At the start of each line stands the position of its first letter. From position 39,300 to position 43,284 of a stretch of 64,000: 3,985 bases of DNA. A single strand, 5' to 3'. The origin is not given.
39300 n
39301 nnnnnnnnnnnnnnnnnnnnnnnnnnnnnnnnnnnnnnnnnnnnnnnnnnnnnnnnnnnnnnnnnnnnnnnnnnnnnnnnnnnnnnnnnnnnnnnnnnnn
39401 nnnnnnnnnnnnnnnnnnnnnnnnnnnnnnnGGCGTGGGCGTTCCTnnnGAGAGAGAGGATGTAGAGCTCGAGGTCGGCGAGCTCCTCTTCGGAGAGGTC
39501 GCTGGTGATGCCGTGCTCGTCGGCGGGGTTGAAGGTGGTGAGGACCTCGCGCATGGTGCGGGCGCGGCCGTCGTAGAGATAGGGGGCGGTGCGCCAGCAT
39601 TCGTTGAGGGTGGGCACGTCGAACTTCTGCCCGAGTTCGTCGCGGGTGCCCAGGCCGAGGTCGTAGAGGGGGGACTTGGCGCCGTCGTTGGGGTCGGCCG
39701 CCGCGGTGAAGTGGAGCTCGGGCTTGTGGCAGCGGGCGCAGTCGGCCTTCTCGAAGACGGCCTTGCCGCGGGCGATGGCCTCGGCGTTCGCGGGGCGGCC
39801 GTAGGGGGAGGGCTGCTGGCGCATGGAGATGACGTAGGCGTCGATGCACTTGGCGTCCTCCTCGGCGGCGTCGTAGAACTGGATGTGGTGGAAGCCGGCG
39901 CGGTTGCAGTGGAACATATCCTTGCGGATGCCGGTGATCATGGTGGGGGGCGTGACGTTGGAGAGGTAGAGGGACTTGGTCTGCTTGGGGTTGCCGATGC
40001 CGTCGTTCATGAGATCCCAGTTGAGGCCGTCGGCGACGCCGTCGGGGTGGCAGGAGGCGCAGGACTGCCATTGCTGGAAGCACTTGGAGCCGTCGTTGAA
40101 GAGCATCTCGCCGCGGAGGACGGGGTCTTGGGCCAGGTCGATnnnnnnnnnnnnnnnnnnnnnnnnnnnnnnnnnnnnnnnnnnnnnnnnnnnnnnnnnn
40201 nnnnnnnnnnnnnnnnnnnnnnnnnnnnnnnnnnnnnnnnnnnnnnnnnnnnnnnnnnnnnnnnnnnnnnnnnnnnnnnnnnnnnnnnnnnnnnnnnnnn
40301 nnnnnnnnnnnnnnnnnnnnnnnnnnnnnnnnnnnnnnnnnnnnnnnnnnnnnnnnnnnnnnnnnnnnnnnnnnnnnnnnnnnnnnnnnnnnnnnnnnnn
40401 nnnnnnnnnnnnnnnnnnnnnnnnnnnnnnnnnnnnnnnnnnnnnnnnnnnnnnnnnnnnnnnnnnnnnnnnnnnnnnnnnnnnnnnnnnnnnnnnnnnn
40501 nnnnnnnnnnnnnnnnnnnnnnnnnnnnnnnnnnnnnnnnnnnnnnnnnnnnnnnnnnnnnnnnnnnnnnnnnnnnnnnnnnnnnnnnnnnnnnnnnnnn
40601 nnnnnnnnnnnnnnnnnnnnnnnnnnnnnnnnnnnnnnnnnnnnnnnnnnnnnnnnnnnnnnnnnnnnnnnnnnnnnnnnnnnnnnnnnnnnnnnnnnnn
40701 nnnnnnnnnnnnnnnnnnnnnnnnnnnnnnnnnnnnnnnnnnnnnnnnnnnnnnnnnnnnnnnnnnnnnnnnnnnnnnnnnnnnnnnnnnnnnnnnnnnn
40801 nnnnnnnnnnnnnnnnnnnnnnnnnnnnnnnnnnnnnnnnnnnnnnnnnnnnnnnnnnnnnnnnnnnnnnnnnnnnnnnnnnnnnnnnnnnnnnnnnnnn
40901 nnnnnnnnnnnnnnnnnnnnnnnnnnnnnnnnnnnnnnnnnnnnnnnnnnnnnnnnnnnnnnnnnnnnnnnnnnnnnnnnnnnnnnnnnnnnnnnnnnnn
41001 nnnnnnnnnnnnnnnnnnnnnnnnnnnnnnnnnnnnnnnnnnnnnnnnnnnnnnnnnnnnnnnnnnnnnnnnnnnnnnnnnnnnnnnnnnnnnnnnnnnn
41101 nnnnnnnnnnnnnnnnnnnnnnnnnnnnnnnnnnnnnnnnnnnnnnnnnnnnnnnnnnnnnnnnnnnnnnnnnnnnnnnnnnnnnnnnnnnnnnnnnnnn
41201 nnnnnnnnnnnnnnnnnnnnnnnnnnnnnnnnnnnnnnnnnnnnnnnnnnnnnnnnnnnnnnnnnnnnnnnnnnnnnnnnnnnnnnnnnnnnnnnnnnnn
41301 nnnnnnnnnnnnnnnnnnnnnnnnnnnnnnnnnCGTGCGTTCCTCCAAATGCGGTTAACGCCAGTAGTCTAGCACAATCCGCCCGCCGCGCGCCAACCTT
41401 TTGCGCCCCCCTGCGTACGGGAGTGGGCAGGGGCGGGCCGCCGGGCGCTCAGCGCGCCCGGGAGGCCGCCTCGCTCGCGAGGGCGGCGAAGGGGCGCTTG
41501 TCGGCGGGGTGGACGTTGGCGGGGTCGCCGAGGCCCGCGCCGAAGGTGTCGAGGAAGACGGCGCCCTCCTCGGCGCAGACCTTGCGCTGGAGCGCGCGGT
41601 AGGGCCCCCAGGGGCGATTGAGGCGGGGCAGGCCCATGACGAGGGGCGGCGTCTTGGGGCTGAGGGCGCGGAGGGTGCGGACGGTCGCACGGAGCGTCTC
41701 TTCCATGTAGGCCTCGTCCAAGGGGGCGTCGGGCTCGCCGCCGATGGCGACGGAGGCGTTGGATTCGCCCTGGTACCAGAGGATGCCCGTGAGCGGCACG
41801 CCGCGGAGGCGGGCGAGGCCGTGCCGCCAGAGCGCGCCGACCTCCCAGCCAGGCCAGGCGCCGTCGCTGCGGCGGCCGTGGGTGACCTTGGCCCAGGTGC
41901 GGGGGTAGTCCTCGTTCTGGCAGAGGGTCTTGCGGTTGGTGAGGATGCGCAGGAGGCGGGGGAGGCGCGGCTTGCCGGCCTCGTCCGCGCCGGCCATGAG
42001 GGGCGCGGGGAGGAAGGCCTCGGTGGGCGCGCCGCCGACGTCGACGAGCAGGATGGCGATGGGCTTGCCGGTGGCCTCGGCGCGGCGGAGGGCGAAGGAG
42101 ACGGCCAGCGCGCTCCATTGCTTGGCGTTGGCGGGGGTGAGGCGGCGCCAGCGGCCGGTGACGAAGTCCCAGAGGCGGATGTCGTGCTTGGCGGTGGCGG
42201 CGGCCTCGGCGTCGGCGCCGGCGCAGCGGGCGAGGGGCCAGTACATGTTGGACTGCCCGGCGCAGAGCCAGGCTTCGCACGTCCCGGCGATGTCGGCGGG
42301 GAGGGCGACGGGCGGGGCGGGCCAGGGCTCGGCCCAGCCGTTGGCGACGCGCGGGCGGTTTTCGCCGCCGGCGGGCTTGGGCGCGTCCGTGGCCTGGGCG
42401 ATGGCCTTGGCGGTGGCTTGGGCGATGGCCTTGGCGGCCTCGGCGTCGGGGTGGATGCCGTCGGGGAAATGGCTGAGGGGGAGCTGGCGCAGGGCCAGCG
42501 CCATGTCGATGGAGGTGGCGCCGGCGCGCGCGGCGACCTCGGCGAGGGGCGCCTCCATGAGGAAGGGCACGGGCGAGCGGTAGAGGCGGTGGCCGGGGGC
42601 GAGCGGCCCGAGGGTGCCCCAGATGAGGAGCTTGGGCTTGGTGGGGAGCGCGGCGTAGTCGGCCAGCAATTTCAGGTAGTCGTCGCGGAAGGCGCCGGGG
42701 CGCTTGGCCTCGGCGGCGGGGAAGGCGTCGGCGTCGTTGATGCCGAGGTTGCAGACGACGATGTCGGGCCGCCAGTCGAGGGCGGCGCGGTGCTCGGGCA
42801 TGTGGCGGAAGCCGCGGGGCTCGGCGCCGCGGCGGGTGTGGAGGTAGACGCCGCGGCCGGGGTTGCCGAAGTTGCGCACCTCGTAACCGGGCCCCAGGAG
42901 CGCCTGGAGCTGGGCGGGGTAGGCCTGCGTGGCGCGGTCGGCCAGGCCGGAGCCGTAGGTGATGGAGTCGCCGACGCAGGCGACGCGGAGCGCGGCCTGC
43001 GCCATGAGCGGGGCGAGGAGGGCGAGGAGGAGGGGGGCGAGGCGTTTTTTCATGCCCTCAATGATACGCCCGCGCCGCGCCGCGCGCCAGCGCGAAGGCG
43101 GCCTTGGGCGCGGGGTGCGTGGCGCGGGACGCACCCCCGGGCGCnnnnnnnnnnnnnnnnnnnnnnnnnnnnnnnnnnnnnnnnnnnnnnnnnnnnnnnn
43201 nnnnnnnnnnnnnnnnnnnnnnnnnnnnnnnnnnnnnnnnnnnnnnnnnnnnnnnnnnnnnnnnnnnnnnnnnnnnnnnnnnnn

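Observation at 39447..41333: Beta-propeller fused to a di-haem cytochrome c domain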

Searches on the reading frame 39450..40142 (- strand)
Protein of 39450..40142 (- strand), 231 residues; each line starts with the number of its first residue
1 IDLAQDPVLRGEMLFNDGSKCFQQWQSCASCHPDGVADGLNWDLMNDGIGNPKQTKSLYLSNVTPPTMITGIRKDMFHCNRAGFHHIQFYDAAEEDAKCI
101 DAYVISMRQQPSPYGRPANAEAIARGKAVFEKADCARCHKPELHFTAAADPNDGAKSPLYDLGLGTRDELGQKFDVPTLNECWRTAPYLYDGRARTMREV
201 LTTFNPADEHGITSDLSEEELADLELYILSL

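Call 56: search_solved_structures(query=A2, max_evalue=0.01, show_alignments=5)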
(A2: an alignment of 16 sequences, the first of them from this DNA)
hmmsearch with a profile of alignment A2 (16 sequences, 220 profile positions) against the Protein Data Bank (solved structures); distinct sequences matched with E-value up to 0.01: 30.
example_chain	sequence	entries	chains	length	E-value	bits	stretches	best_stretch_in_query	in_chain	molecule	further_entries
5c2v_C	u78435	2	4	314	1.6e-35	126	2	4-155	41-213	HYDRAZINE SYNTHASE GAMMA SUBUNIT | Hypothetical (Di heme) protein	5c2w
3o5c_A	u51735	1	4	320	2.8e-13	53.3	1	97-220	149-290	Cytochrome c551 peroxidase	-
1iqc_A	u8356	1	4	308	1.6e-11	47.5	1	114-220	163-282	di-heme peroxidase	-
6e1c_A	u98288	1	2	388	1.2e-10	44.7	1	157-195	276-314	Di-heme enzyme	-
1eb7_A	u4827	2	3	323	7.6e-10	42.1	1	93-220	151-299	CYTOCHROME C551 PEROXIDASE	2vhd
9l08_A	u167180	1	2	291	6.1e-09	39.1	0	99-144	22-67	Covalently Connected Cytochrome c555 trimer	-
9qdt_A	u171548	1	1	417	8.2e-09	38.7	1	97-220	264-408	Probable cytochrome c peroxidase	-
2c1u_A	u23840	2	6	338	1.6e-08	37.7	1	114-219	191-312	DI-HAEM CYTOCHROME C PEROXIDASE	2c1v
4aal_A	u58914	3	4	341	7.8e-08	35.5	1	114-217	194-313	CYTOCHROME C551 PEROXIDASE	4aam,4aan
4aao_A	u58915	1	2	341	8.8e-08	35.3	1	114-217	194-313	CYTOCHROME C551 PEROXIDASE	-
1zzh_A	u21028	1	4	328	9.4e-08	35.2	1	114-219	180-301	cytochrome c peroxidase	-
3hq8_A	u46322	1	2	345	3.3e-07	33.4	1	93-220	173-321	Cytochrome c551 peroxidase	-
3hq7_A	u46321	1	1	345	3.5e-07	33.4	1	93-220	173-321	Cytochrome c551 peroxidase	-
3hq6_A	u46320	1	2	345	3.6e-07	33.3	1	93-220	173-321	Cytochrome c551 peroxidase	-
3hq9_A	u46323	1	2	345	4.4e-07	33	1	93-220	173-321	Cytochrome c551 peroxidase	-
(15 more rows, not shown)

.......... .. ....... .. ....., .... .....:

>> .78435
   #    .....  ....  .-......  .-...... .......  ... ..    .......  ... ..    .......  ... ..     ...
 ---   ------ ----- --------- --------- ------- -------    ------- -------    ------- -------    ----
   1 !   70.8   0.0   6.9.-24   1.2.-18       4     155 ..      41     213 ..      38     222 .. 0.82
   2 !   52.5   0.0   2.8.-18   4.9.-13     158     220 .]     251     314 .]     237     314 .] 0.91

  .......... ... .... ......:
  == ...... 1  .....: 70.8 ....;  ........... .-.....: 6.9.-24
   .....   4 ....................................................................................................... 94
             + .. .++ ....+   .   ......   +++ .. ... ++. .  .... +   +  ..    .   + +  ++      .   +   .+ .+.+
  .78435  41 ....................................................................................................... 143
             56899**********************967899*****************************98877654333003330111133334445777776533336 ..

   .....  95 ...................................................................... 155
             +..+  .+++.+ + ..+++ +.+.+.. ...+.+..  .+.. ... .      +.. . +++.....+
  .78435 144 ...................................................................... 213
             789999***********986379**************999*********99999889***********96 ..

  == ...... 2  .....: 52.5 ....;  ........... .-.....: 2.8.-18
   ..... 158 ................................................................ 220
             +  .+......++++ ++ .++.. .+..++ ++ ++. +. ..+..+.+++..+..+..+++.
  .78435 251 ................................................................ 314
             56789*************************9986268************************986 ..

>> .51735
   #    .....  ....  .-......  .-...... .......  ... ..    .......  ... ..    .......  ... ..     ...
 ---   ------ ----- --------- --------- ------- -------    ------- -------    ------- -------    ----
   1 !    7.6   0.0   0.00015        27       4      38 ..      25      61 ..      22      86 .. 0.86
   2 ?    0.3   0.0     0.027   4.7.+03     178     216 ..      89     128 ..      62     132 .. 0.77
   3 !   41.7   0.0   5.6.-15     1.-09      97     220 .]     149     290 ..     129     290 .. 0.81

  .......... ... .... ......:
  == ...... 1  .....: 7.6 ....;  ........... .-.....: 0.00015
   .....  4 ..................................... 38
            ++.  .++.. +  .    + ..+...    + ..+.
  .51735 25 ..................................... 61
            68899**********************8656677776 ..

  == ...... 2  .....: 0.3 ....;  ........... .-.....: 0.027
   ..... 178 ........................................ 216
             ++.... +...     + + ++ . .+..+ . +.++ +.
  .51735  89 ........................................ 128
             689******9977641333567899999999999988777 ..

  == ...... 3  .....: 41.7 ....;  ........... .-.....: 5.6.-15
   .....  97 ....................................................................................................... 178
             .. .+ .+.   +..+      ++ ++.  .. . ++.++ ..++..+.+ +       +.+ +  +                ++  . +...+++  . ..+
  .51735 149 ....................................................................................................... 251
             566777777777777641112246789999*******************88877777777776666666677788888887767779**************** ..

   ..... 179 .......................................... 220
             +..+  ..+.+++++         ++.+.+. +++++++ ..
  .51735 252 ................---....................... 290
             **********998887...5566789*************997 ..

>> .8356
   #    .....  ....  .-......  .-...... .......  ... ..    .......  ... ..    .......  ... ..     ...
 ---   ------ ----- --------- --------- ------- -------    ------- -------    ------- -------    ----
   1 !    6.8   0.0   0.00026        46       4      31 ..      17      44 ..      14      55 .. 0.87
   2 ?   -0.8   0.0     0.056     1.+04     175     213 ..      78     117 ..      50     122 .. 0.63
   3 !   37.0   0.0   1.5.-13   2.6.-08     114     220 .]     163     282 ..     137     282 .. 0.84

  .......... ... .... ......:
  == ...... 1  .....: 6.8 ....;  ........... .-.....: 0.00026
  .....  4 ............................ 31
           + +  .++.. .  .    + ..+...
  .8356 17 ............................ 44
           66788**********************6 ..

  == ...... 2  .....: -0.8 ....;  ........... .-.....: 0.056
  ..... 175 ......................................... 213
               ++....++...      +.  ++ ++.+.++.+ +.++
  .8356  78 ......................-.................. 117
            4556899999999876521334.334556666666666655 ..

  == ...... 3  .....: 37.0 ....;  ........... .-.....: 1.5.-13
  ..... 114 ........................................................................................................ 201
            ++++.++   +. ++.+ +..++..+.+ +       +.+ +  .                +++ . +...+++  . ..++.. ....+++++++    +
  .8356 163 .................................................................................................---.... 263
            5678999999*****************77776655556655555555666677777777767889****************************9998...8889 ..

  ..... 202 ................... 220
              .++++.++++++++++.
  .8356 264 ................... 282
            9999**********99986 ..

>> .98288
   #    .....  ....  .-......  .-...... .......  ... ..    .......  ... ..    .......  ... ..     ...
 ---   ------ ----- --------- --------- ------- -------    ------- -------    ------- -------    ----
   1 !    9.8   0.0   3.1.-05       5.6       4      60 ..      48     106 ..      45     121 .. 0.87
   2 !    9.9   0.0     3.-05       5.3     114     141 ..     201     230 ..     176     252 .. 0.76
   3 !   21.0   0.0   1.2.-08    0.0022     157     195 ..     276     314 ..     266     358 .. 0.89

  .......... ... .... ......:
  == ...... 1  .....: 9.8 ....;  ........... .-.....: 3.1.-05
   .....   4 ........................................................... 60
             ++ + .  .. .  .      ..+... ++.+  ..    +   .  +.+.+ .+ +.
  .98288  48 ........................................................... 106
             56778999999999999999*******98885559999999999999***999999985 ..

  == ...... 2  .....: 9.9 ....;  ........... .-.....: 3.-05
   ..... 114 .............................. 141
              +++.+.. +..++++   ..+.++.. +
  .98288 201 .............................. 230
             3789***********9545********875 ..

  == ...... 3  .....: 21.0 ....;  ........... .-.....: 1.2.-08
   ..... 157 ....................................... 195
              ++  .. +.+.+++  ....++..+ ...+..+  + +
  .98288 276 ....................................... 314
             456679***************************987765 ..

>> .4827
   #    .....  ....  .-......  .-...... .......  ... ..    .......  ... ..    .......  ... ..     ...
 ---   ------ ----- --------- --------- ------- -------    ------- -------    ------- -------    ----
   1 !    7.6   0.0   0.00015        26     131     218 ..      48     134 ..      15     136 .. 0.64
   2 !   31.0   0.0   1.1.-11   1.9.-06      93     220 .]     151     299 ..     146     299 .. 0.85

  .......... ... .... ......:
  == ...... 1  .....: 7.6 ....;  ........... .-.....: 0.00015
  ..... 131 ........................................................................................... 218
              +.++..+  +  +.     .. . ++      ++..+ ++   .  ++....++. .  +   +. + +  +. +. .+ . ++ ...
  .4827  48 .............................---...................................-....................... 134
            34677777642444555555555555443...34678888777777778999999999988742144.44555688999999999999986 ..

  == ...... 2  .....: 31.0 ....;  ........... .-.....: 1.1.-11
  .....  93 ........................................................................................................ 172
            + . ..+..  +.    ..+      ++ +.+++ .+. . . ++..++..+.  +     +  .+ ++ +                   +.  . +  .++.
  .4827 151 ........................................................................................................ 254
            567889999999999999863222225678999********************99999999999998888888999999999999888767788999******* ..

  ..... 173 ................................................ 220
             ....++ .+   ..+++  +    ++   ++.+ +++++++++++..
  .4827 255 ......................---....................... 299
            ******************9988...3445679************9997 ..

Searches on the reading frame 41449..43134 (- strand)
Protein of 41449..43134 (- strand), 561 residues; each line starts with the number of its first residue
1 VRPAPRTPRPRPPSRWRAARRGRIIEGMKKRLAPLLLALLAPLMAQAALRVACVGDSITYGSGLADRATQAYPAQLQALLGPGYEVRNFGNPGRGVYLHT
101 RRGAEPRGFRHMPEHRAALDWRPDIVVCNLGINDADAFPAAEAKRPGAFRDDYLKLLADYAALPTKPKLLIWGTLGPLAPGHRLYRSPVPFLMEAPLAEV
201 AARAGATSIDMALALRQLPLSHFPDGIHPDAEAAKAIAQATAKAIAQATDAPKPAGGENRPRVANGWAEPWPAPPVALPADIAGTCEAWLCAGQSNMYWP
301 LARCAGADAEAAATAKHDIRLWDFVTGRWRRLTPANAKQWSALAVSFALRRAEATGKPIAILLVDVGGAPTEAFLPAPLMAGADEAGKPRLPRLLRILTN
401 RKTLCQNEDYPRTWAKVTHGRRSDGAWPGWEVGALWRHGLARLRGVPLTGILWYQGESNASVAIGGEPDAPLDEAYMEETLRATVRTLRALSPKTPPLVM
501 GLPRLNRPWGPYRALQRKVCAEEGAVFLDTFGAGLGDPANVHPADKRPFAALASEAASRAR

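Call 3: search_protein_families(library=pfam, proteins=[window:41449-43134:-], max_evalue=0.1)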
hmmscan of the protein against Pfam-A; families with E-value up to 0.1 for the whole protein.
window:41449-43134:- (561 aa): 3 families
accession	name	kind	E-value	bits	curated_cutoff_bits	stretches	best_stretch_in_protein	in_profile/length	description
PF13472.12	Lipase_GDSL_2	-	9.8e-24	85.2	32.9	2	53-235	1-177/178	GDSL-like Lipase/Acylhydrolase family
PF00657.28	Lipase_GDSL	-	1e-08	36.1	23.6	1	51-240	1-207/208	GDSL-like Lipase/Acylhydrolase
PF03629.24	SASA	-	0.00031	20.8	24.8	1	447-461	119-133/226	Carbohydrate esterase, sialic acid-specific acetylesterase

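Call 4: search_protein_families(library=ncbifam, proteins=[window:41449-43134:-], max_evalue=0.1)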
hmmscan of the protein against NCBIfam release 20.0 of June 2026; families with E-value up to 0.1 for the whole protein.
window:41449-43134:- (561 aa): 1 family
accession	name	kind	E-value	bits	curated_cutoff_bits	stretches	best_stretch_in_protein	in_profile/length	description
NF042968.1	AcxylEst_AxeA1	equivalog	2e-26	92.3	700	1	45-239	271-457/459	acetylxylan esterase AxeA1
